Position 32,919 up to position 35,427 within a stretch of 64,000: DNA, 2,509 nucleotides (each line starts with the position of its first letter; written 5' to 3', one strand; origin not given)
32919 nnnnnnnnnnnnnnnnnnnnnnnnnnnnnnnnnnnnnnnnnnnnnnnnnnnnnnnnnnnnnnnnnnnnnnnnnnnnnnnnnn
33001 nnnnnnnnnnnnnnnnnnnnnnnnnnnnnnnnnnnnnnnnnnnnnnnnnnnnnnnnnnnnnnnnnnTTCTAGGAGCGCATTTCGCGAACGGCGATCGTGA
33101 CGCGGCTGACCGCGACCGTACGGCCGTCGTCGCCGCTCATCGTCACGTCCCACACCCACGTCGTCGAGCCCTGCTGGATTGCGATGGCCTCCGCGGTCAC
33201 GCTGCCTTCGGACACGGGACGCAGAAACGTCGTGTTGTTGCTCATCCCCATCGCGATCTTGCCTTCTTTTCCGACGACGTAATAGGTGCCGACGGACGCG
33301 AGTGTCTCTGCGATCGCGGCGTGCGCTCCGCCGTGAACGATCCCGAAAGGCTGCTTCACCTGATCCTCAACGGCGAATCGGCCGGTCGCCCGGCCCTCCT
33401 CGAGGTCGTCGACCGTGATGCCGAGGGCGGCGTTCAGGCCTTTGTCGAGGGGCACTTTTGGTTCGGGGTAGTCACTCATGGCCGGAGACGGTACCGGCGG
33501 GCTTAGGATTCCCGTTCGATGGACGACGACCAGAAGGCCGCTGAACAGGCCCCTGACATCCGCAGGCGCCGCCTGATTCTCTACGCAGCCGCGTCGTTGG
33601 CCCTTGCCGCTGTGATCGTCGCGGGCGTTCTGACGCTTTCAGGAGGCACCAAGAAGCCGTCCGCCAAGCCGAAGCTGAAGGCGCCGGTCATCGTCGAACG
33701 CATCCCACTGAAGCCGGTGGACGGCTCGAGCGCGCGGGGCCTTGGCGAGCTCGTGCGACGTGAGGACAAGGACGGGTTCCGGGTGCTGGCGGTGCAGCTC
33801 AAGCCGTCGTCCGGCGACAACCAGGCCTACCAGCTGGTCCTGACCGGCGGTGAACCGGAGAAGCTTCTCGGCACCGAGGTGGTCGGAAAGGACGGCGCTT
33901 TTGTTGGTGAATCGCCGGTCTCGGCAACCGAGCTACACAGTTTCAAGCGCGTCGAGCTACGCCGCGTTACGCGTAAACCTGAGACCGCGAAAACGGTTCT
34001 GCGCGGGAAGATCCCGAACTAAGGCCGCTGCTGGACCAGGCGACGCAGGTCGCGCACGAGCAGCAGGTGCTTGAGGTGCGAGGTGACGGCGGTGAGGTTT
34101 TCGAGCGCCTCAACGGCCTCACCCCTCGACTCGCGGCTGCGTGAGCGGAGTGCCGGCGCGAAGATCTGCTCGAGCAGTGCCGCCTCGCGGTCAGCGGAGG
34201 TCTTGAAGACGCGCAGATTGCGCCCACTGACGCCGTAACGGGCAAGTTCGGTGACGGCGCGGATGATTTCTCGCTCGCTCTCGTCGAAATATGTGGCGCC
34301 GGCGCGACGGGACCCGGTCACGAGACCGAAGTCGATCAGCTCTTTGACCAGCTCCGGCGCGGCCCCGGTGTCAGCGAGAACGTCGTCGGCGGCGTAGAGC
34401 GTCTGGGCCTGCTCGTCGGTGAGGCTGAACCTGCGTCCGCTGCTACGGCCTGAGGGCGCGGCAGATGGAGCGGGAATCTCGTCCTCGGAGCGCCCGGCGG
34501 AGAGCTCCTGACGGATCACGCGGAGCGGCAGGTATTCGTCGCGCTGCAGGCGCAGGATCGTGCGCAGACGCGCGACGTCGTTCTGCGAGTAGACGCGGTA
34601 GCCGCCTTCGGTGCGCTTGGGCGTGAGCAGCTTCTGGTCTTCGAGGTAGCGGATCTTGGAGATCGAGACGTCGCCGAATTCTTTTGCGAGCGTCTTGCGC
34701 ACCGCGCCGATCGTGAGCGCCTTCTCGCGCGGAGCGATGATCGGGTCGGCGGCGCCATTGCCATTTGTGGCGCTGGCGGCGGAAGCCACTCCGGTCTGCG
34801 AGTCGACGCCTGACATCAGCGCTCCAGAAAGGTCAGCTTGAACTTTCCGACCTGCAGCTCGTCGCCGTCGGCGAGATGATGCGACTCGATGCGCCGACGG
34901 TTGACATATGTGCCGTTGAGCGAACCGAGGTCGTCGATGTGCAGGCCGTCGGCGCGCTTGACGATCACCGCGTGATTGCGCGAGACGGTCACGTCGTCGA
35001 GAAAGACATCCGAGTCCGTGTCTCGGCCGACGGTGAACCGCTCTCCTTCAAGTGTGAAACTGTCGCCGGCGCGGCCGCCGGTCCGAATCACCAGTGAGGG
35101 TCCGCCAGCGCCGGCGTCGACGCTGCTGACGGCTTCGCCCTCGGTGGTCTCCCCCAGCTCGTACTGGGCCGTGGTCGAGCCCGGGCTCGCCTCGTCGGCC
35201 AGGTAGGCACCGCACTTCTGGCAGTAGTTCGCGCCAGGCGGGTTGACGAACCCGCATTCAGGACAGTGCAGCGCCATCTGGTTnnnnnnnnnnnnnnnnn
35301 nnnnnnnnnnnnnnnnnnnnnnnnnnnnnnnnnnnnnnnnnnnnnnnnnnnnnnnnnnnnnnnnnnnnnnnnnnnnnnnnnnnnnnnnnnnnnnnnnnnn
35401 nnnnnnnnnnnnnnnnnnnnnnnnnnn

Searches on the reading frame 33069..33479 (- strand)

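Call 3: search_protein_families(library=pfam, proteins=[window:33069-33479:-], max_evalue=1)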
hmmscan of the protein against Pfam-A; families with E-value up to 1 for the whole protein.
window:33069-33479:- (136 aa): 3 families
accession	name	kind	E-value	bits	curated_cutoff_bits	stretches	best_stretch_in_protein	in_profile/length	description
PF03061.28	4HBT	-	1.6e-12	48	20.6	1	45-123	1-79/79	Thioesterase superfamily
PF13622.12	4HBT_3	-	1.8e-05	25.3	24.3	1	44-128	7-81/83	Acyl-CoA thioesterase N-terminal domain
PF14539.12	DUF4442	-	5e-05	23.9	25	1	19-131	19-132/132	Domain of unknown function (DUF4442)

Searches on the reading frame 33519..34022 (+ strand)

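Call 3: search_protein_families(library=pfam, proteins=[window:33519-34022:+], max_evalue=1)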
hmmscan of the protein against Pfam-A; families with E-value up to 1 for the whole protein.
window:33519-34022:+ (167 aa): 1 family
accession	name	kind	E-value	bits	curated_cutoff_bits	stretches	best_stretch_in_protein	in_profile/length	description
PF10399.14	UCR_Fe-S_N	-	0.22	11.4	24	1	9-37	4-30/41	Ubiquitinol-cytochrome C reductase Fe-S subunit TAT signal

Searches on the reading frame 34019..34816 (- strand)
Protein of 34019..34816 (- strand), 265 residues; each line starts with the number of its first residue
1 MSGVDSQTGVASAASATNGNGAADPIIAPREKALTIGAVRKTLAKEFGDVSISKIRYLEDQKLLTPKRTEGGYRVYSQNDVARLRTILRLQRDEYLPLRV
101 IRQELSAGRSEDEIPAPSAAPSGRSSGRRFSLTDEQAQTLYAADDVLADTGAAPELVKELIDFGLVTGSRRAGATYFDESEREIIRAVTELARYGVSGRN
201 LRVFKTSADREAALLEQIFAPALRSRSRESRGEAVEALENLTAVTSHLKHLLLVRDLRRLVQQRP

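Call 3: search_protein_families(library=pfam, proteins=[window:34019-34816:-], max_evalue=1)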
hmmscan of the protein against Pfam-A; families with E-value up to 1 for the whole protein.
window:34019-34816:- (265 aa): 3 families
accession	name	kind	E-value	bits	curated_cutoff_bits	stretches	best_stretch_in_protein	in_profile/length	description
PF13411.12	MerR_1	-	3.4e-13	49.9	21.6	1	44-106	7-67/69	MerR HTH family regulatory protein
PF00376.29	MerR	-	1.2e-08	35.1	28.2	1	47-76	8-38/38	MerR family regulatory protein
PF13591.12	MerR_2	-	2e-06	28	29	1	49-93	11-54/84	MerR HTH family regulatory protein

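Call 4: search_protein_families(library=ncbifam, proteins=[window:34019-34816:-], max_evalue=1)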
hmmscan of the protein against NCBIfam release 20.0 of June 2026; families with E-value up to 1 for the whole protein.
window:34019-34816:- (265 aa): 16 families
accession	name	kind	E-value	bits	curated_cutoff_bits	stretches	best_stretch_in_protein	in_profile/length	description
NF050798.1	TF_FtsR_Actino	equivalog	9.2e-65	218.9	150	1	34-257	1-222/223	transcriptional regulator FtsR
NF047375.1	HeatShock_HspR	equivalog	3.1e-10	39.9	105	1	52-105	17-70/92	heat shock protein transcriptional repressor HspR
NF053740.1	TransRegTnrAGPos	equivalog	4.1e-09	36.6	140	1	32-107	11-80/108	hypothetical protein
NF007069.0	PRK09514.1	equivalog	2.6e-08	34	143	1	47-92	10-56/141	Zn(2+)-responsive transcriptional regulator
TIGR02047.1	CadR-PbrR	equivalog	1.3e-07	31.7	151.45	1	43-90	6-53/127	Cd(II)/Pb(II)-responsive transcriptional regulator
TIGR02043.1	ZntR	equivalog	1.8e-07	31.4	167.95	1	47-91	10-55/131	Zn(2+)-responsive transcriptional regulator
TIGR02044.1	CueR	equivalog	5.1e-07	29.8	147.4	1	50-91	12-54/127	Cu(I)-responsive transcriptional regulator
TIGR02051.1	MerR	equivalog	8.1e-07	29.3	150.85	1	43-93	5-55/124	mercury resistance transcriptional regulator MerR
NF047377.1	heat_HspR_dupli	exception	1.6e-06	27.7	300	1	43-92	131-180/214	heat shock protein transcriptional repressor HspR, fused homodimer type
NF052513.1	TransRegCarH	equivalog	0.00013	21.3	400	1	65-108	34-77/274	HTH-type transcriptional repressor CarH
NF007590.0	PRK10227.1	equivalog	0.00044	20.3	244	1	44-92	7-54/135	Cu(I)-responsive transcriptional regulator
NF011617.0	PRK15043.1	equivalog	0.0031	16.8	417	1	61-90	27-56/243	HTH-type transcriptional regulator MlrA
TIGR03453.1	partition_RepA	equivalog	0.0098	14.8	348.45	1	45-102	40-101/387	plasmid partitioning protein RepA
TIGR01950.1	SoxR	equivalog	0.014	15.2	116.9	1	43-107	7-69/142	redox-sensitive transcriptional activator SoxR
NF010315.0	PRK13752.1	subfamily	0.039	14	261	1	33-92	7-62/144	mercury resistance transcriptional regulator MerR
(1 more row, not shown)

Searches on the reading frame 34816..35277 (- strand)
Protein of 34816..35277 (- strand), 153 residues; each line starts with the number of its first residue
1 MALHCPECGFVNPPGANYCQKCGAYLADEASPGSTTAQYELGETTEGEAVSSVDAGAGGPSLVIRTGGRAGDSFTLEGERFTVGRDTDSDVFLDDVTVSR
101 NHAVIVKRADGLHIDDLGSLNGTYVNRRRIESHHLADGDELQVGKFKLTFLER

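Call 3: search_protein_families(library=pfam, proteins=[window:34816-35277:-], max_evalue=1)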
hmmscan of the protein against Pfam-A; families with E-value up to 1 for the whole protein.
window:34816-35277:- (153 aa): 12 families
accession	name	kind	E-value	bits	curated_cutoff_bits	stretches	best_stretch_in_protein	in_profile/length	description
PF00498.31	FHA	-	6e-20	71.9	20.7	1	82-144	2-67/67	FHA domain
PF16697.10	Yop-YscD_cpl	-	2.5e-19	69.7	33.2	1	66-151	4-91/94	Inner membrane component of T3SS, cytoplasmic domain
PF13240.11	Zn_Ribbon_1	-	3.9e-06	26.9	25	1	4-24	1-21/23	zinc-ribbon domain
PF12773.13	DZR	-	7.9e-06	26.4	27.3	1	5-27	1-23/45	Double zinc ribbon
PF24463.1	DUF7577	-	2.2e-05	24.4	28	1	4-24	4-24/27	Domain of unknown function (DUF7577)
PF00641.23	Zn_ribbon_RanBP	-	0.0031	17.2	27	1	4-24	6-26/30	Zn-finger in Ran binding protein and others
PF13248.11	Zn_ribbon_3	-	0.014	15.3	27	1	5-24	5-24/26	zinc-ribbon domain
PF14803.11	Zn_ribbon_Nudix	-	0.055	13.8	25.6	0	17-28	1-12/34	Nudix N-terminal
PF17032.10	Zn_ribbon_15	-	0.13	13.5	28.9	1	3-23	53-73/73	zinc-ribbon family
PF08271.17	Zn_Ribbon_TF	-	0.34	10.9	29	1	5-29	3-32/43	TFIIB zinc-binding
PF08792.16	A2L_zn_ribbon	-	0.68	10.1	22.9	0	4-13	23-32/33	A2L zinc ribbon domain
PF14952.11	zf-tcix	-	0.9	9.6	31.2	0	5-19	13-27/42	Putative treble-clef, zinc-finger, Zn-binding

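Call 4: search_protein_families(library=ncbifam, proteins=[window:34816-35277:-], max_evalue=1)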
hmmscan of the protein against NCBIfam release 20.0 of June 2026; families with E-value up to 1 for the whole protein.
window:34816-35277:- (153 aa): 11 families
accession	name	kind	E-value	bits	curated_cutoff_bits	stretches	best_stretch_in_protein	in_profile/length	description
NF041660.2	oxygluDhInhib_OdhI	equivalog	4.6e-33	113.9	200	1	45-151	22-128/130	oxoglutarate dehydrogenase inhibitor Odhl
NF049868.1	FhaB_Rv0019c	equivalog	3.9e-19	69.3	125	1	56-146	63-154/158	FHA domain-containing protein FhaB/FipA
NF052573.1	HisKinEspAMyxo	equivalog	3.5e-15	55.1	1400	1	64-145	29-113/755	serine histidine kinase EspA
NF033760.1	gliding_GltG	equivalog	6.8e-14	51.3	650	1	76-148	21-94/650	adventurous gliding motility protein GltG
TIGR03354.1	VI_FHA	hypoth_equivalog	8.4e-10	39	120.25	1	73-148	18-99/420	type VI secretion system-associated FHA domain protein TagH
NF052403.1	ESX1TransRegEspM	equivalog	3.7e-05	22.7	550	1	53-144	4-93/367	ESX-1 type VII secretion system transcriptional regulator EspM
NF011149.0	PRK14559.1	equivalog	0.00027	19.8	374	1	3-34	2-33/642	serine/threonine phosphatase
TIGR02500.1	type_III_yscD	equivalog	0.0025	16.9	86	1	67-115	8-56/413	type III secretion system inner membrane ring subunit SctD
NF003161.0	PRK04136.1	equivalog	0.0038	16.7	54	1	5-23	17-35/49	50S ribosomal protein L40e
NF045510.1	4Cys_prefix_kin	domain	0.067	13.5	24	1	12-24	12-24/26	4-Cys prefix domain-containing protein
NF041910.1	HVO_0416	equivalog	0.48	10.4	80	1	4-23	36-55/58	HVO_0416 family zinc finger protein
